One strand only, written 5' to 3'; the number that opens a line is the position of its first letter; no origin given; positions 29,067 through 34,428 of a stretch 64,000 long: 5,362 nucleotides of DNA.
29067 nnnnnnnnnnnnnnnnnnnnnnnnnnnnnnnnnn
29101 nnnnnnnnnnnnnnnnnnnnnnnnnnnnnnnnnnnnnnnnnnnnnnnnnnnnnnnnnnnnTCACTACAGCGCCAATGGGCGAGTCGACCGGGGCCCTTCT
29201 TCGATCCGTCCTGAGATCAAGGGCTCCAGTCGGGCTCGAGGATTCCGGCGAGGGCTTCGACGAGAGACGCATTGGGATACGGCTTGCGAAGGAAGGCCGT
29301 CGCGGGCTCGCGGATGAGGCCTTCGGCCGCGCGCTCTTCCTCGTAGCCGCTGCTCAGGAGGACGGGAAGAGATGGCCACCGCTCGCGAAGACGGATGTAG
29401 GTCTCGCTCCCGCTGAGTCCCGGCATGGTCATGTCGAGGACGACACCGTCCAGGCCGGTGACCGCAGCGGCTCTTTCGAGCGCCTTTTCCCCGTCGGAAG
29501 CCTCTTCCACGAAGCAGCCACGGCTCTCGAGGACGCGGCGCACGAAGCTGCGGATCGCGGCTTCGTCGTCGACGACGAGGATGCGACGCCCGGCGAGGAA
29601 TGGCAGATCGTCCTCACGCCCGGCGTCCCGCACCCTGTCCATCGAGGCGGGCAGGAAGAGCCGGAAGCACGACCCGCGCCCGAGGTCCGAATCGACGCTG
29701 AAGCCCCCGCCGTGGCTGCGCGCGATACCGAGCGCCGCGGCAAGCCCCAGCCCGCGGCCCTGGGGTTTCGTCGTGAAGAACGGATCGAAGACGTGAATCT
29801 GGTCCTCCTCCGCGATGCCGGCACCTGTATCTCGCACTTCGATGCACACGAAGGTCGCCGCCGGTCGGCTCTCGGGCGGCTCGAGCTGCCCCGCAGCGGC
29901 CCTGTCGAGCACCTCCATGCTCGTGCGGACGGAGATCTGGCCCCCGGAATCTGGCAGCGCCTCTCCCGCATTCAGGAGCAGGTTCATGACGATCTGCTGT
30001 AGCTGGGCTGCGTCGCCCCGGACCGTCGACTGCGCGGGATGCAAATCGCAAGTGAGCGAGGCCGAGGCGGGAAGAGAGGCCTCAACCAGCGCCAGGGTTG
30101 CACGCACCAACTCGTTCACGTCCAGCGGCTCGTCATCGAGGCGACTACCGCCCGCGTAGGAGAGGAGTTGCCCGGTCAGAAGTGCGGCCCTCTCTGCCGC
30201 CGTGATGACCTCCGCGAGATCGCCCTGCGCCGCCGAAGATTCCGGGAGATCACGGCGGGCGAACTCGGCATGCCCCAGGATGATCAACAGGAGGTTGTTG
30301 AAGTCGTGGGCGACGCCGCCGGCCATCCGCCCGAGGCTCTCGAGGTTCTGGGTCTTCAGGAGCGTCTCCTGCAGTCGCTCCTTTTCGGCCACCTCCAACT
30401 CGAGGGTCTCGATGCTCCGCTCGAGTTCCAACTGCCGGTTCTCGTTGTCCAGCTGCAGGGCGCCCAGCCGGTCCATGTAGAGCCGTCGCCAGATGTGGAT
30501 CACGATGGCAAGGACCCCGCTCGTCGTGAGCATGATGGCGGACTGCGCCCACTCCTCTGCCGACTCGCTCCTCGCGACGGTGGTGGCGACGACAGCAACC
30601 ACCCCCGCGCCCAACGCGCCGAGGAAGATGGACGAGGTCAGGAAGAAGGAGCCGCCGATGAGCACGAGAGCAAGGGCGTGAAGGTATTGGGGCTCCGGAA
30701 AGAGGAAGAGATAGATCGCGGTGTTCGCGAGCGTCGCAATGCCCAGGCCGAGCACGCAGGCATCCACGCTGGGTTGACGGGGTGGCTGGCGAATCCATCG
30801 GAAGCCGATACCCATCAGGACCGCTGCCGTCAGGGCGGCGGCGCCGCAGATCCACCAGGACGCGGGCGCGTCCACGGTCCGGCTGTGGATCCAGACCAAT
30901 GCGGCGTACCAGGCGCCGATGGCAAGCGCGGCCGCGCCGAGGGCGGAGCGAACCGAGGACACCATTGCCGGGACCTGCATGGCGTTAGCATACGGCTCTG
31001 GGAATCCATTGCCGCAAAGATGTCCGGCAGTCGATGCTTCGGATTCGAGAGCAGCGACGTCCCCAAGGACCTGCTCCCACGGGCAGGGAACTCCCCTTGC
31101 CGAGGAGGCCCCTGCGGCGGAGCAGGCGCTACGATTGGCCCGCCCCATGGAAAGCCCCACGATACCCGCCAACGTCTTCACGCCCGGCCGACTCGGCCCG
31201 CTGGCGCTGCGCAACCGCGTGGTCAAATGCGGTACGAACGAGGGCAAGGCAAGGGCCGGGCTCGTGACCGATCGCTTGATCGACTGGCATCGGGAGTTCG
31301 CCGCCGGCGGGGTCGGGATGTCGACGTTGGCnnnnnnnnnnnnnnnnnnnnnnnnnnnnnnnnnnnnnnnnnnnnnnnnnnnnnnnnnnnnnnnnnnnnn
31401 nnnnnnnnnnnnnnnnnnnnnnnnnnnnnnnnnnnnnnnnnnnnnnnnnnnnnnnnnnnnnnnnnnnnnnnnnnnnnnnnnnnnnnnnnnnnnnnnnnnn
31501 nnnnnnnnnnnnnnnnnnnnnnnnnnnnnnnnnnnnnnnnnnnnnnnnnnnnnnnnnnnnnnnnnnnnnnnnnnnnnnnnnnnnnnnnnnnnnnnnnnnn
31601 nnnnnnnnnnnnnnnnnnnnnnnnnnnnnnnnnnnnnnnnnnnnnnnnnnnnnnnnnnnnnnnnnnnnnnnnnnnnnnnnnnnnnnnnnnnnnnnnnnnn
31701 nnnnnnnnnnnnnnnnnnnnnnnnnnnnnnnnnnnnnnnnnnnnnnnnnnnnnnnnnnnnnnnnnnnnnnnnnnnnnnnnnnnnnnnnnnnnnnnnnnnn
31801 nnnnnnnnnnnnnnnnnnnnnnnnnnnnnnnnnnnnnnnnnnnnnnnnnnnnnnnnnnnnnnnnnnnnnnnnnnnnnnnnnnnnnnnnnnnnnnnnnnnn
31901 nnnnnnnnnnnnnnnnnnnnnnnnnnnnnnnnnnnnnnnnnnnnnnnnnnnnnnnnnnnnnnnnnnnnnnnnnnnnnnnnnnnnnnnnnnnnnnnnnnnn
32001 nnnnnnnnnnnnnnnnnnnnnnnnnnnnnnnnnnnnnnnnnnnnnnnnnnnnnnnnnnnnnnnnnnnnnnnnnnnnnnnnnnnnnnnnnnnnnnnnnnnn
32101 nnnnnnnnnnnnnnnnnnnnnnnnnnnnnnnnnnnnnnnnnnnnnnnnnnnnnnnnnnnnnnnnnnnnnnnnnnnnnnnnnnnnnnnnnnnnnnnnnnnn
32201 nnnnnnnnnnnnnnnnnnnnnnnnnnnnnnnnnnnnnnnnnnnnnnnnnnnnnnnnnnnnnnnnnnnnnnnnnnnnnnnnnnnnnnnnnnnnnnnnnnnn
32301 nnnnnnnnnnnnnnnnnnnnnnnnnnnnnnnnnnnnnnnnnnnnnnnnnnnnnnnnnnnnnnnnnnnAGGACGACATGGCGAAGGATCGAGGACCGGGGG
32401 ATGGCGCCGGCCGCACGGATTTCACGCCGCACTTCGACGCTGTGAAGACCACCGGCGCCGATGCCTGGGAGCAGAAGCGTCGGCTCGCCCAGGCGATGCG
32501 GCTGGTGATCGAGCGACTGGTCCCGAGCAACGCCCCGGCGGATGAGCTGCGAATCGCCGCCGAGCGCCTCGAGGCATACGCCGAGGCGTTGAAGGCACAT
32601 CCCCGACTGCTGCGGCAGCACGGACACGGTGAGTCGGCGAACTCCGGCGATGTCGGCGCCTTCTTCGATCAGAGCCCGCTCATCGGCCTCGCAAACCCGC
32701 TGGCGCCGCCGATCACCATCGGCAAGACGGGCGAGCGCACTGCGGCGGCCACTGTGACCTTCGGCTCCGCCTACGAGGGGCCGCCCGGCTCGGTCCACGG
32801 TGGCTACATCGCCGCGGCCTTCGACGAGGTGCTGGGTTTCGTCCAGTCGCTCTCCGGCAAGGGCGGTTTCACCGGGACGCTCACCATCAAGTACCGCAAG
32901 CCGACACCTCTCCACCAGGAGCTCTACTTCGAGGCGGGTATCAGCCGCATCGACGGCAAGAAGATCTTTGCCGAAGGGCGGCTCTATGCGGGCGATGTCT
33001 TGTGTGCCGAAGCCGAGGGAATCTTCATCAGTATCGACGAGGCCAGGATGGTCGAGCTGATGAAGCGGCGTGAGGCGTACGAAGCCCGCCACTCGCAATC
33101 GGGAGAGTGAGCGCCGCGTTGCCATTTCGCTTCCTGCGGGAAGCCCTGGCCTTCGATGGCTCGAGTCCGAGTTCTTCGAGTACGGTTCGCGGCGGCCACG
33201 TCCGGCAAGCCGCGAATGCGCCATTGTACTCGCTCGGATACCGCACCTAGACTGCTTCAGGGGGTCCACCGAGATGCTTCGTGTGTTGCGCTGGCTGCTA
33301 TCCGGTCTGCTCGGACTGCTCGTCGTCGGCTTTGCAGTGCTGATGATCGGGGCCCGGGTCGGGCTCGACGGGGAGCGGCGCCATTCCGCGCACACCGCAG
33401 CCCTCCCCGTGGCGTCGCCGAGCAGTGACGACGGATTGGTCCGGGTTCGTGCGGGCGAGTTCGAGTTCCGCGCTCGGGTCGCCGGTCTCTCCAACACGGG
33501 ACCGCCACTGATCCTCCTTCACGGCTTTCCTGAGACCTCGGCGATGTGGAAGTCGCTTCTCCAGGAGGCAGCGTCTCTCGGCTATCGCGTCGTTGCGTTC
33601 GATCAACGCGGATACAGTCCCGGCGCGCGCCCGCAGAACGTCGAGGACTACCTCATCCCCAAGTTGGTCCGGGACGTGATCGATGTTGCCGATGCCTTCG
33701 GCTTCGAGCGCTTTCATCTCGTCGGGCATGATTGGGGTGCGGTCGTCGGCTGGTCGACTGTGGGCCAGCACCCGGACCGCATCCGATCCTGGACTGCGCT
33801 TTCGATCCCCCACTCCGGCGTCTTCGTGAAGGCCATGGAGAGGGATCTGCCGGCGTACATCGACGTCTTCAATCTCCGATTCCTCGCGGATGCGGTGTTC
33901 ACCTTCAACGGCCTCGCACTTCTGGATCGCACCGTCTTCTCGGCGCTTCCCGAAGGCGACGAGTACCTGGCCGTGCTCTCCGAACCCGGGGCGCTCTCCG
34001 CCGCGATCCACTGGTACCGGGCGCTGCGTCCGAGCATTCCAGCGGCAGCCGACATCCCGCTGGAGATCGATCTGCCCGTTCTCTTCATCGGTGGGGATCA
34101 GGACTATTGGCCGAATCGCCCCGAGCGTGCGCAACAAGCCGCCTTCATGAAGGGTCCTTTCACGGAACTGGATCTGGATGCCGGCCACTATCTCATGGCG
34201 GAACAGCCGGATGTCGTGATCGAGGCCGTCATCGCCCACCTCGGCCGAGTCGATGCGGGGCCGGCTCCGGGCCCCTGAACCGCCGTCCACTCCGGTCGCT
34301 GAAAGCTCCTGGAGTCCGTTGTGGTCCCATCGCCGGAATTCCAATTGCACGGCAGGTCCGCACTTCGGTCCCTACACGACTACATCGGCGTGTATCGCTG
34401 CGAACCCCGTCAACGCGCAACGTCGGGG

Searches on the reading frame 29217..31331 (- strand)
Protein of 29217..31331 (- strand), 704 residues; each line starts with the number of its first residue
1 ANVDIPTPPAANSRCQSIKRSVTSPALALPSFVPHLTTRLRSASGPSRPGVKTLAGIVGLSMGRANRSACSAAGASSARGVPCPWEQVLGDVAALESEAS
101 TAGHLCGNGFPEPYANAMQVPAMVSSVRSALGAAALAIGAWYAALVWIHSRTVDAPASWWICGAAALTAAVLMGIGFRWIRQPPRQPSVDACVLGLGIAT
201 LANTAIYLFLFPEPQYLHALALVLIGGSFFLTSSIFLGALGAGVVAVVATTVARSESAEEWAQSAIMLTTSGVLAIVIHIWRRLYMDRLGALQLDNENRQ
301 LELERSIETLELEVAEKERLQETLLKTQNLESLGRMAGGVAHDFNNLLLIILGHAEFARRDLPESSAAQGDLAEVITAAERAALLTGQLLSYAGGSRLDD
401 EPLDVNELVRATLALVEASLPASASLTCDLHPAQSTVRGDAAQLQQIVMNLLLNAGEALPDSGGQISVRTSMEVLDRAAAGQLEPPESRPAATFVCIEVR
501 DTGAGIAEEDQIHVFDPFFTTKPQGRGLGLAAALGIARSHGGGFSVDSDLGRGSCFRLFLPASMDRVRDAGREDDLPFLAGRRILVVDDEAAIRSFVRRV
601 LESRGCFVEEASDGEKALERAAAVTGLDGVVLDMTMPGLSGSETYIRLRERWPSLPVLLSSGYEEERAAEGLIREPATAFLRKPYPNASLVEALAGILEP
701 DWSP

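Call 38: search_protein_families(library=pfam, proteins=[window:29217-31331:-], max_evalue=0.00001)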
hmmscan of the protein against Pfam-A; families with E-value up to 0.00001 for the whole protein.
window:29217-31331:- (704 aa): 2 families
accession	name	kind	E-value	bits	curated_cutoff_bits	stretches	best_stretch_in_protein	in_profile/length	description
PF00072.30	Response_reg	-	1.4e-20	73.9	30.2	1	584-694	1-110/111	Response regulator receiver domain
PF02518.31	HATPase_c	-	1.6e-19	70.8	26.4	1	439-562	1-109/111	Histidine kinase-, DNA gyrase B-, and HSP90-like ATPase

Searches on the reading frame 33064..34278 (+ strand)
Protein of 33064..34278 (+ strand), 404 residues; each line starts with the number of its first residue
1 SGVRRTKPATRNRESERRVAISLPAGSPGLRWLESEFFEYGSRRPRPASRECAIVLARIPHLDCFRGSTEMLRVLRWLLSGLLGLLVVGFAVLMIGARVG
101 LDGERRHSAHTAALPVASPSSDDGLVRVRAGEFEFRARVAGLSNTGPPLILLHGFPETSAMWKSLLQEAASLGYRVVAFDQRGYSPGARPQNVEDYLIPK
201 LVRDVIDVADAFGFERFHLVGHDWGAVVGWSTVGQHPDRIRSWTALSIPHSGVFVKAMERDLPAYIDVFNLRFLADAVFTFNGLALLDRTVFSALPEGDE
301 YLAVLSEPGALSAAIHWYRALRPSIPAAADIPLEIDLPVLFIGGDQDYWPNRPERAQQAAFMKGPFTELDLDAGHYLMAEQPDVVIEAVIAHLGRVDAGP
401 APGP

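Call 72: search_protein_families(library=pfam, proteins=[window:33064-34278:+], max_evalue=0.00001)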
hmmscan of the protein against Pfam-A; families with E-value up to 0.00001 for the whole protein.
window:33064-34278:+ (404 aa): 3 families
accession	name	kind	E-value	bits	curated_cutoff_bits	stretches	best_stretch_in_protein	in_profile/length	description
PF00561.26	Abhydrolase_1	-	9.6e-24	84.8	25.8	1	147-347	1-210/245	alpha/beta hydrolase fold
PF12697.13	Abhydrolase_6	-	4e-20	73.9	26.3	1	149-388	1-217/217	Alpha/beta hydrolase family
PF12146.15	Hydrolase_4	-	9.1e-07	28.8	27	1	149-249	7-109/239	Serine aminopeptidase, S33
